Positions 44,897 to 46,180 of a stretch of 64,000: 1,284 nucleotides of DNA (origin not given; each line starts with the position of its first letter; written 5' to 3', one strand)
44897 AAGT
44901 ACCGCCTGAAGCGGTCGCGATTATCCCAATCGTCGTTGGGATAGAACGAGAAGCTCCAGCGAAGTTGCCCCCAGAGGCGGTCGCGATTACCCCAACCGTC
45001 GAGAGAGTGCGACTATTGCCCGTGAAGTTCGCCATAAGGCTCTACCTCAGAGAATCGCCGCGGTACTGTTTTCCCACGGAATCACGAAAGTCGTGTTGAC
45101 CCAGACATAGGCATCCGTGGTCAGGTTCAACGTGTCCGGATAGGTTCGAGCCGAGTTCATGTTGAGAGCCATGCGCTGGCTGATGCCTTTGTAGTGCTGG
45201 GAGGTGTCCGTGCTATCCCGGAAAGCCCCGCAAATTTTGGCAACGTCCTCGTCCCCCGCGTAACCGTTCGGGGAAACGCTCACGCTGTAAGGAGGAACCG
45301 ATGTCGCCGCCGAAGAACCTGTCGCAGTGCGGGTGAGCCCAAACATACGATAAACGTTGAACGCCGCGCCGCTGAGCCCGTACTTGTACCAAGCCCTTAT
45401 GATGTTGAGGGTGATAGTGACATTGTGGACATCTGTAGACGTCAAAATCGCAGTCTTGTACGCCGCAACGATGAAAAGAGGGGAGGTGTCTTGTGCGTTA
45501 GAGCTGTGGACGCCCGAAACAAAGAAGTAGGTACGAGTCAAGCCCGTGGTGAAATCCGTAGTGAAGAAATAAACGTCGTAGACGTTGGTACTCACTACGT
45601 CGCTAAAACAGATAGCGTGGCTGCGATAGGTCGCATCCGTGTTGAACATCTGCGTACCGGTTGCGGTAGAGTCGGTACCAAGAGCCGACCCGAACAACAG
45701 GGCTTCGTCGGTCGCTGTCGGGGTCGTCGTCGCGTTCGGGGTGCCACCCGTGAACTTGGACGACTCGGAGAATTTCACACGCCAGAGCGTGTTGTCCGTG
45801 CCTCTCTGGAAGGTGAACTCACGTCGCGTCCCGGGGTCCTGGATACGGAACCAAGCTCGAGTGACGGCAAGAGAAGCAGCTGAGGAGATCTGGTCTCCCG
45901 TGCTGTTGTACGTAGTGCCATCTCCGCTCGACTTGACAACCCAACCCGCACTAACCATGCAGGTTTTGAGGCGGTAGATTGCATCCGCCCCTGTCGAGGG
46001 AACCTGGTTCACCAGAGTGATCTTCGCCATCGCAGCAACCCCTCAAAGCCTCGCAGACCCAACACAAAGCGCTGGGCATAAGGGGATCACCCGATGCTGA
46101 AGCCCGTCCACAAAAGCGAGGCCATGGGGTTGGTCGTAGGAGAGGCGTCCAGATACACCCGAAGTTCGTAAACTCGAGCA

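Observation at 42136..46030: Fibre (B) plus small downstream protein (A) pairs look like fibre plus assembly-chaperone modules, duplicated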

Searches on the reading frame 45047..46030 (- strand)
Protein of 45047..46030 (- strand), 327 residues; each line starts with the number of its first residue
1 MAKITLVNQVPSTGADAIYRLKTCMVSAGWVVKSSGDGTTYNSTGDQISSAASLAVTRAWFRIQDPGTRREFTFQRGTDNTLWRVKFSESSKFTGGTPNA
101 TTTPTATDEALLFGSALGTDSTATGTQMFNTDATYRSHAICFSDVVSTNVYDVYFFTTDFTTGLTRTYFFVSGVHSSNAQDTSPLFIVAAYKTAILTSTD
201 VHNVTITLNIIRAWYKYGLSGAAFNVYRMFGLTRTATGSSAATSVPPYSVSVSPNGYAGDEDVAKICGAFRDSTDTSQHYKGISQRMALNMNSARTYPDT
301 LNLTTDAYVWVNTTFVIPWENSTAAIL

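Call 4: search_protein_families(library=pfam, proteins=[window:45047-46030:-], max_evalue=1)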
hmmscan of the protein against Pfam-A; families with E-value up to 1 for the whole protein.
window:45047-46030:- (327 aa): 1 family
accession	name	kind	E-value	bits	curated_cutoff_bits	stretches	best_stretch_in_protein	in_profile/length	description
PF05687.18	BES1_N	-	0.12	13.2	25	1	21-49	50-76/149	BES1/BZR1 plant transcription factor, N-terminal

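Call 5: search_protein_families(library=phrogs, proteins=[window:45047-46030:-], max_evalue=1)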
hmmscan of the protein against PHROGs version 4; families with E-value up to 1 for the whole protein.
window:45047-46030:- (327 aa): 3 families
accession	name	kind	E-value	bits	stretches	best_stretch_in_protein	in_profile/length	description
phrog_1679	-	unknown function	0.048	14.4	1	187-214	27-54/71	-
phrog_2790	-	integration and excision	0.076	14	1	281-323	38-79/100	excisionase and transcriptional regulator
phrog_15737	-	unknown function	0.084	14.1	0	199-225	11-37/110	-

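Call 11: find_homologous_proteins(query=window:45047-46030:-)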
Query window:45047-46030:- (327 aa): 40 proteins with E <= 0.001 among 3699 candidates.
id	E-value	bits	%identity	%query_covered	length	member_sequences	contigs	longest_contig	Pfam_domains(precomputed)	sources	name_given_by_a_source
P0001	1.2e-194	664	100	93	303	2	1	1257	-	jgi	-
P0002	3.3e-99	350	55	100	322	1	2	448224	-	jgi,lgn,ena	-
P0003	2.0e-98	348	53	100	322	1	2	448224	-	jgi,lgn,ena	-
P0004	4.1e-83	298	50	100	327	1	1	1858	-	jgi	jgi:hypothetical protein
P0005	5.9e-80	287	47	100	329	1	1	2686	-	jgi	jgi:hypothetical protein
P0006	9.8e-59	217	41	99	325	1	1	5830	-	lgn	-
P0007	3.9e-54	202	42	100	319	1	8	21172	-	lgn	-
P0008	1.6e-49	187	38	100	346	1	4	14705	-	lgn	-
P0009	2.9e-45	173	37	98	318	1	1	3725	-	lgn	-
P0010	4.9e-45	172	36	98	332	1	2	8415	-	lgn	-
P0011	3.1e-43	167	38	98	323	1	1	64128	-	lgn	-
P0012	2.0e-42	164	40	99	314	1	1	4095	-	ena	-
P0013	1.1e-40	158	38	100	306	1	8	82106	-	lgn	-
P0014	7.6e-38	149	37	88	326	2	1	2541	-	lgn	-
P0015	1.2e-35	142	34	100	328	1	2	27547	-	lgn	-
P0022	1.5e-33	135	40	68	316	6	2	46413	-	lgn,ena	-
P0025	1.5e-30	125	41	64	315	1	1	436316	-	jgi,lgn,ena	-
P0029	2.7e-29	121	42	58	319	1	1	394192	-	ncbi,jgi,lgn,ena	jgi:hypothetical protein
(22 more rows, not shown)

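Call 15: find_encoding_contigs(protein=P0002, flank=10000, max_places=3)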
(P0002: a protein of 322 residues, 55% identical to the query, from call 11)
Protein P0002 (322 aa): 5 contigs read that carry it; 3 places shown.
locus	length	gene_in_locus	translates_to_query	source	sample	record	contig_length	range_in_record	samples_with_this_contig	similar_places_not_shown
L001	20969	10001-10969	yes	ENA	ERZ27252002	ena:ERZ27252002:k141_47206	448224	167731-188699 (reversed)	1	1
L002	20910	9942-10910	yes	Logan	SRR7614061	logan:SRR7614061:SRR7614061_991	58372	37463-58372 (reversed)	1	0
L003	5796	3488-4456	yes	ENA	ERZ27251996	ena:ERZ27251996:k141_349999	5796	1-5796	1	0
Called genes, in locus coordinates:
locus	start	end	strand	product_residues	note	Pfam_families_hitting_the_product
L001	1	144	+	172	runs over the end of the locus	-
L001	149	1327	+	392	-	-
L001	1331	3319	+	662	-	-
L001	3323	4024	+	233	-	-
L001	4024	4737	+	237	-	-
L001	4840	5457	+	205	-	-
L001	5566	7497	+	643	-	-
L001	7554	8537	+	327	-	-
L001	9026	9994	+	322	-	-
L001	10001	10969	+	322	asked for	-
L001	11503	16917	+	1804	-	-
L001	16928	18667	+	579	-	-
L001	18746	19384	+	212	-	-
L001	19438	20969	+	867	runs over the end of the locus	-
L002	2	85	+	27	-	?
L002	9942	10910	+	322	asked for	-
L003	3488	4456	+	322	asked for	-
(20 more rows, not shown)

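Call 19: find_encoding_contigs(protein=P0025, flank=10000, max_places=2)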
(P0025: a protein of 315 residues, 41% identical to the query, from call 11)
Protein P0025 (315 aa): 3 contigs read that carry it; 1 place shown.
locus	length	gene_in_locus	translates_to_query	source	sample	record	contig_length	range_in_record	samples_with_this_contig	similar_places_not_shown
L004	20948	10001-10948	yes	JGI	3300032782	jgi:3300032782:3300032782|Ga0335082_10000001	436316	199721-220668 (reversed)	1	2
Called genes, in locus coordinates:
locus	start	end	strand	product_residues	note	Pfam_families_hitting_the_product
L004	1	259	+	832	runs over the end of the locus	PF13205:Big_5 (faint)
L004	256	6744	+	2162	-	-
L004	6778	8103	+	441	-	PF19565:DUF6087 (faint)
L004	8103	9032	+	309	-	-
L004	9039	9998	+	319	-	-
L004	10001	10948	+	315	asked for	-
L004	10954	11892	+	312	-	-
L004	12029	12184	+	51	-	-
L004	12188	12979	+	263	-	-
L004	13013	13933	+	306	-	PF01541:GIY-YIG (weak)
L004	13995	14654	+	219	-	-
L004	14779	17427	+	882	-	-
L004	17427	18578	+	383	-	PF26209:Phage_phiTE_241_C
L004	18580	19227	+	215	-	-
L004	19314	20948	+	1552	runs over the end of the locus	-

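Call 20: find_encoding_contigs(protein=P0029, flank=10000, max_places=2)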
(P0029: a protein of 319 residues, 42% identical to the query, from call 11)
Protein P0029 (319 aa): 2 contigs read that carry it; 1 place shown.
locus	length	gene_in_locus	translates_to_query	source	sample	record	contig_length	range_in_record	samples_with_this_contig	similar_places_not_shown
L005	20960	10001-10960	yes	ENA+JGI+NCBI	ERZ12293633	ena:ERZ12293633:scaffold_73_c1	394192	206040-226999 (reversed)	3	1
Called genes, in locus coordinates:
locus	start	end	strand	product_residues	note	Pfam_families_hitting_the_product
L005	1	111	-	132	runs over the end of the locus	-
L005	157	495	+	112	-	-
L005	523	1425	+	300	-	-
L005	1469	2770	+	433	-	PF14528:LAGLIDADG_3 (faint), PF18024:HTH_50 (weak)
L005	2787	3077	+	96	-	-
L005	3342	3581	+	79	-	PF01541:GIY-YIG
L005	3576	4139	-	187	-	PF02834:LigT_PEase (weak), PF13563:2_5_RNA_ligase2, PF10469:AKAP7_NLS (weak), PF23474:Acb1 (faint)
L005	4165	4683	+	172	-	-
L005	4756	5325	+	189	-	-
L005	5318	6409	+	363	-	PF02384:N6_Mtase (faint), PF07669:Eco57I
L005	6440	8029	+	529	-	-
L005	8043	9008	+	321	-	-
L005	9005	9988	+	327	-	-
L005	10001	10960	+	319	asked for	-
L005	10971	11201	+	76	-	-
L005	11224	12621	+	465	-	-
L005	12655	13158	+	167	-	-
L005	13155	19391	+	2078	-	-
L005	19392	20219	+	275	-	-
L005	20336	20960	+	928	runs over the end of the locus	PF04984:Phage_sheath_1 (faint)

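Call 25: predict_structure(alignment_id=A3)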
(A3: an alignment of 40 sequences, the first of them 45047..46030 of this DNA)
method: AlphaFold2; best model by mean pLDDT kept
length: 327 residues; sequences in the alignment: 40
mean_pLDDT: 88.9   pTM: 0.90
mean pLDDT of the five models: 88.9, 86.7, 86.3, 82.2, 81.0
residues with pLDDT >= 90: 221; 70-90: 77; 50-70: 22; < 50: 7
segments of 3 or more residues with pLDDT < 50: 243-247
pLDDT, mean of each block of 10 residues (from residue 1): 93 98 98 97 95 96 97 95 96 94 95 81 88 97 93 97 94 90 94 81 67 93 89 53 53 80 86 85 91 90 94 93 95
secondary structure, 60 per line:
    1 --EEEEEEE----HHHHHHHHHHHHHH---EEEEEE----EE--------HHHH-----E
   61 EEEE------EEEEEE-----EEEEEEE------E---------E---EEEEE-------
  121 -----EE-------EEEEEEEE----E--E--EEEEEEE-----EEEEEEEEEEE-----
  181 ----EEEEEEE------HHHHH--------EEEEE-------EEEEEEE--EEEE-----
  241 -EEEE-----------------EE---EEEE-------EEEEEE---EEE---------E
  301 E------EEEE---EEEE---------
elements in order: E3-9 H14-27 E31-36 H51-54 E60-64 E71-76 E82-88 E109-113 E135-142 E153-159 E165-175 E185-191 H198-202 E211-215 E223-229 E232-235 E242-245 E268-271 E279-284 E288-290 E308-311 E315-318

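Call 28: find_encoding_contigs(protein=P0013, flank=8000, max_places=2)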
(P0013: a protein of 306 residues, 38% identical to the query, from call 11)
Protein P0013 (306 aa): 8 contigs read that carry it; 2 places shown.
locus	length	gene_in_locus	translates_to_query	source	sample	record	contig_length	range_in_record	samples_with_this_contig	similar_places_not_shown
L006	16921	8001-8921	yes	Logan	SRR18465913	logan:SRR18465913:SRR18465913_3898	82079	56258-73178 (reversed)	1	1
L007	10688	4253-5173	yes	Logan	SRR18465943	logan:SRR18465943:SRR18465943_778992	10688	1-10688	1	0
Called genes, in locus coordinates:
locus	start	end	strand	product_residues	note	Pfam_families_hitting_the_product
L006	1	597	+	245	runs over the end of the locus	-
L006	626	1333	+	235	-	-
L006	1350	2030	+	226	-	-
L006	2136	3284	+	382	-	-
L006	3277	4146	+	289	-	-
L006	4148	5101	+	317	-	-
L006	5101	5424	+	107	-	-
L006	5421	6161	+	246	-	-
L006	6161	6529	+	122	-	-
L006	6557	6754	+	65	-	-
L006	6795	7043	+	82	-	-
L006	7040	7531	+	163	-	-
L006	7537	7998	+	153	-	-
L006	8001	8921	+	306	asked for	-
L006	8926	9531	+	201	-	-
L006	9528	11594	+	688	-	-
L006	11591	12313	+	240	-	-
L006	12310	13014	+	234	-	-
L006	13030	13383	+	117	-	-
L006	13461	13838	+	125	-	PF02796:HTH_7 (weak)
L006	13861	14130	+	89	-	-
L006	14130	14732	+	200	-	-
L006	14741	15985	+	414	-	PF17338:GP88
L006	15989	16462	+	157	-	-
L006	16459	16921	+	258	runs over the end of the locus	-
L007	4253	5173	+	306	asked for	-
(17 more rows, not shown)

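Call 29: find_encoding_contigs(protein=P0011, flank=8000, max_places=2)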
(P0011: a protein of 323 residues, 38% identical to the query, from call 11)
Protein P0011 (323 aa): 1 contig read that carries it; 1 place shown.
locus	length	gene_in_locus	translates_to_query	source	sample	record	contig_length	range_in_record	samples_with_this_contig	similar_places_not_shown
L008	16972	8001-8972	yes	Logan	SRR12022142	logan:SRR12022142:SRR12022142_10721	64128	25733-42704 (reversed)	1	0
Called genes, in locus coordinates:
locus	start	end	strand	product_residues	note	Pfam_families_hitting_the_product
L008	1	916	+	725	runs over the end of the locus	-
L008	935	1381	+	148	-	-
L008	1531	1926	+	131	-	-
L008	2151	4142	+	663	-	-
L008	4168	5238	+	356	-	PF01476:LysM (weak)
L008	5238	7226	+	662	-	-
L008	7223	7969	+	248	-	-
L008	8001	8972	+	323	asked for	-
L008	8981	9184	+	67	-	-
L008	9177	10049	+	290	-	-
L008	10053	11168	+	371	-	PF04865:Baseplate_J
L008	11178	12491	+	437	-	-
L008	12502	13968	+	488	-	-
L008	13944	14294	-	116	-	-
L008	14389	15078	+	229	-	PF01510:Amidase_2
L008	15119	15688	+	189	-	-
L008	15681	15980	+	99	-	-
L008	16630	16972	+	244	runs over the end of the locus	-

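Call 45: find_encoding_contigs(protein=P0022, flank=6000, max_places=1)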
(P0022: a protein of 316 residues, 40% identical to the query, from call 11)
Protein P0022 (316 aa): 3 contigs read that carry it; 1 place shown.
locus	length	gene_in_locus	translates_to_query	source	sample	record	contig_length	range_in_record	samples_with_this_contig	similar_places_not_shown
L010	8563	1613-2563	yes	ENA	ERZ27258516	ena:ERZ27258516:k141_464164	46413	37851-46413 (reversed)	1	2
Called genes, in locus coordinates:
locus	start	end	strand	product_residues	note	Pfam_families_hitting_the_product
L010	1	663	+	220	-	?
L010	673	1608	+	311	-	-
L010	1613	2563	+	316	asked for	-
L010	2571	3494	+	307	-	-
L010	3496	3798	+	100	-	-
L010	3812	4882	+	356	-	PF00266:Aminotran_5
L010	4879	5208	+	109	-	PF01844:HNH (weak)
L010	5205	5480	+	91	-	-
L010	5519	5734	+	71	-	PF00313:CSD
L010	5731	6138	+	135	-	-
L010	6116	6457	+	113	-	-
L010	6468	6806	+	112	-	-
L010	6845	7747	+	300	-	-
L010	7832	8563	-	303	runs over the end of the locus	-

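Call 46: find_encoding_contigs(protein=P0015, flank=6000, max_places=1)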
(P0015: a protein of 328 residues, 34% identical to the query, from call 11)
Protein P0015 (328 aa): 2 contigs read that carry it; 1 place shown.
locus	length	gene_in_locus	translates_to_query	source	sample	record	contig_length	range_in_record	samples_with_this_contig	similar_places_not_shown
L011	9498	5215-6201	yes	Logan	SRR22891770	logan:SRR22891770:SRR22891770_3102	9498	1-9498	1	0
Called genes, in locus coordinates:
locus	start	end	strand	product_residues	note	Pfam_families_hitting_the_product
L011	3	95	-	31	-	?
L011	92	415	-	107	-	PF01588:tRNA_bind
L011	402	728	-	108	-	-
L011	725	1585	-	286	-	PF00303:Thymidylat_synt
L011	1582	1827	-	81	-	-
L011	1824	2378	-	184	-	-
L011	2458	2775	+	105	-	-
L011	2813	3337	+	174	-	-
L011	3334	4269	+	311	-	-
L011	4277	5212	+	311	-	-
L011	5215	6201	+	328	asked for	-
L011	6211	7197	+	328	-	-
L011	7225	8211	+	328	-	-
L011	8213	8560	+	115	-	-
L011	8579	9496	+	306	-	?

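Call 58: search_solved_structures(query=A3, max_evalue=10)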
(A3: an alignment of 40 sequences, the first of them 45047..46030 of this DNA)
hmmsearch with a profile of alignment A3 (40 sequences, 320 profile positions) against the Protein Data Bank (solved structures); distinct sequences matched with E-value up to 10: 7.
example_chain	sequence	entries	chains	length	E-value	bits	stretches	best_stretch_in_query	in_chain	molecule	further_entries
8s61_B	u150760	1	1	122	0.062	16.3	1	49-88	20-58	Nb3.7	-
8s5w_B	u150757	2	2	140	0.072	16.1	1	49-88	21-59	Nb3.7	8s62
6ssi_F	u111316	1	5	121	0.085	15.9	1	36-83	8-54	NANOBODY 22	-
4lgs_B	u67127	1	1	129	0.087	15.8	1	47-78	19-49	Camelid nanobody (VHH4)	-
2xt1_B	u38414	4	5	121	0.3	14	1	47-78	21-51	CAMELID VHH 9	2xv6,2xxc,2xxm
8skj_A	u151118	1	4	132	0.33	13.9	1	48-77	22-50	NbA1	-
9ow2_A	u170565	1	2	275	1.9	11.5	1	177-252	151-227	Exported protein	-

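Call 59: search_protein_families(library=pfam, proteins=[L006:8926-9528:+, L006:7537-7998:+, L011:2813-3337:+], max_evalue=0.1)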
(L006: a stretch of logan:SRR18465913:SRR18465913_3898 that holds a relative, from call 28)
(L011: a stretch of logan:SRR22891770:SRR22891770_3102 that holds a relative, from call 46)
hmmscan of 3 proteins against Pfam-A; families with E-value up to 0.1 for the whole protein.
L006:8926-9528:+ (201 aa): 0 families

L006:7537-7998:+ (153 aa): 1 family
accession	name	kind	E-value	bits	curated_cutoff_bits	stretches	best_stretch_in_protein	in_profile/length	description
PF11302.14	DUF3104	-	0.024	14.7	27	1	86-110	38-62/69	Protein of unknown function (DUF3104)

L011:2813-3337:+ (174 aa): 0 families

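Call 60: search_protein_families(library=phrogs, proteins=[L006:8926-9528:+, L006:7537-7998:+, L011:2813-3337:+], max_evalue=0.1)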
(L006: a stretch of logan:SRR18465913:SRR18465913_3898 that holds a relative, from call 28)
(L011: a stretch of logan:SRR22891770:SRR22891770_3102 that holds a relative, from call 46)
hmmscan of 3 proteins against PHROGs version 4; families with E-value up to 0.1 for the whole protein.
L006:8926-9528:+ (201 aa): 0 families

L006:7537-7998:+ (153 aa): 0 families

L011:2813-3337:+ (174 aa): 0 families

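Call 67: find_related_loci(query=A3, collection=viral_contigs, flank=6000)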
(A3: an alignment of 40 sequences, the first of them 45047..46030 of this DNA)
Query A3 (327 aa) in viral_contigs; peptide patterns used: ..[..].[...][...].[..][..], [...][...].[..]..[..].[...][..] (x = any residue, [..] = any of these).
68 stretches matched a pattern; 34 encode a relative of the query (tblastn E <= 1e-3); 33 distinct loci.
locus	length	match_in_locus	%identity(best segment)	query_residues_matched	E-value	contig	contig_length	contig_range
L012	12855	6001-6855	41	1-289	3e-46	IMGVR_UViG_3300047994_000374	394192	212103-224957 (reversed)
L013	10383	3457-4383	34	1-327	3e-44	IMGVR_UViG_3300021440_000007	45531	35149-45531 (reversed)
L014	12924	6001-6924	34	8-326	4e-41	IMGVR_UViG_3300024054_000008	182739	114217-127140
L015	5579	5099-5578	49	8-165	2e-36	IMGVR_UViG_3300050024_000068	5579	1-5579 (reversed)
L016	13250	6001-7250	41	13-225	2e-34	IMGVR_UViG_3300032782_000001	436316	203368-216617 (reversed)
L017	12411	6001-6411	50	4-136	2e-33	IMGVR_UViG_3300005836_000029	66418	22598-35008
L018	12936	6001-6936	33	1-323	2e-32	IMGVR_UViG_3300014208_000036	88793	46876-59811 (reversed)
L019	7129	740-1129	53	11-136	2e-32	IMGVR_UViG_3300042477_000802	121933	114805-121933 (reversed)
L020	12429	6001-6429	50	8-150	1e-32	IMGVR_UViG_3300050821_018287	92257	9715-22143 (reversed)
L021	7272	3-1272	53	11-163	2e-32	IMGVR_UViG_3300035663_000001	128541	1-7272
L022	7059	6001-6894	31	1-324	4e-29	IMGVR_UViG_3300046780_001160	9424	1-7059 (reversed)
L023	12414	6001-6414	44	11-144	1e-26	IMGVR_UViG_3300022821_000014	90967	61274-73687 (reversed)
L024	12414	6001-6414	44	11-144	4e-26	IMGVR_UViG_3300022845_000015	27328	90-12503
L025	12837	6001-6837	31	4-303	5e-26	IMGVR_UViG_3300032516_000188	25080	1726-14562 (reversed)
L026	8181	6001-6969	32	1-325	4e-26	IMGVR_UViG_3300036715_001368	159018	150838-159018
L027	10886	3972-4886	29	12-326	1e-25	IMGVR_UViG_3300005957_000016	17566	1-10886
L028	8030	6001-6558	39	1-185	2e-25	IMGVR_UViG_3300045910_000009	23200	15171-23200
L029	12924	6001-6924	32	11-326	1e-31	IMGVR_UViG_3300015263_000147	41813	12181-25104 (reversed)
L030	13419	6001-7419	44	7-130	5e-24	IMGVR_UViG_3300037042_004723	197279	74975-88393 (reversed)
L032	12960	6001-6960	26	5-323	5e-21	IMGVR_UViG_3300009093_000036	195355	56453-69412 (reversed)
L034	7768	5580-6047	39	19-163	7e-17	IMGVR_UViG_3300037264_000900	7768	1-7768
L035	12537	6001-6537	33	15-193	3e-15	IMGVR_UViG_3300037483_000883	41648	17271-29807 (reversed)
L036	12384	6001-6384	35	1-124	8e-15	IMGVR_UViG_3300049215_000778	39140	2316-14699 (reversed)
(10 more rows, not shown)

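Call 75: fold_search(model_id=the predicted structure, library=viral)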
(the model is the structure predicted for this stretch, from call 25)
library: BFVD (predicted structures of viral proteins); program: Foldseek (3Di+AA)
matches with E <= 10: 121; with E <= 0.001: 2
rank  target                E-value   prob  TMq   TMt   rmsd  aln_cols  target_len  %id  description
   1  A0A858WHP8            1.1e-05  1.00  0.58  0.58   6.1       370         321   12  Virion structural protein [Xanthomonas phage FoX4]
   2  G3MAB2                4.1e-05  1.00  0.46  0.51   8.9       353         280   10  Gp371 [Bacillus phage G]
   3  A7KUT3                1.9e-03  1.00  0.46  0.53   7.8       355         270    9  (no name in the UniProt tables at hand)
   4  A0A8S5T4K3            2.9e-03  0.97  0.40  0.41  12.2       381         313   11  Uncharacterized protein [Siphoviridae sp. ctMBu2]
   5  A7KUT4                3.0e-03  1.00  0.48  0.57   8.2       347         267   12  (no name in the UniProt tables at hand)
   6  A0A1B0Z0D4            3.9e-03  0.96  0.38  0.38  14.8       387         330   10  (no name in the UniProt tables at hand)
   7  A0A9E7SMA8            4.1e-03  1.00  0.58  0.61   5.4       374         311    8  (no name in the UniProt tables at hand)
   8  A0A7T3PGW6            8.1e-03  0.99  0.48  0.50   9.5       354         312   12  Virion structural protein [Achromobacter phage vB_AchrS_AchV4]
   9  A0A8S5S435            1.0e-02  0.94  0.43  0.33  14.0       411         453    9  Uncharacterized protein [Siphoviridae sp. ctJ7x27]
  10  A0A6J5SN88            1.4e-02  0.93  0.44  0.38  10.4       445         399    9  Uncharacterized protein [uncultured Caudovirales phage]
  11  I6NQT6                2.5e-02  0.99  0.56  0.55   6.2       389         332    9  Virion structural protein [Burkholderia phage vB_BceS_KL1]
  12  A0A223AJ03            2.8e-02  0.93  0.48  0.42  12.6       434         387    9  Uncharacterized protein [Acidovorax phage ACP17]
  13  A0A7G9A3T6            3.1e-02  0.92  0.29  0.33   7.8       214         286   11  Uncharacterized protein [Bacteriophage sp.]
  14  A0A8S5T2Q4            1.4e-01  0.14  0.23  0.12  18.0       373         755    6  Uncharacterized protein [Myoviridae sp. ctqfO1]
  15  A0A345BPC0            4.6e-01  0.02  0.09  0.06  33.2       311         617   10  (no name in the UniProt tables at hand)
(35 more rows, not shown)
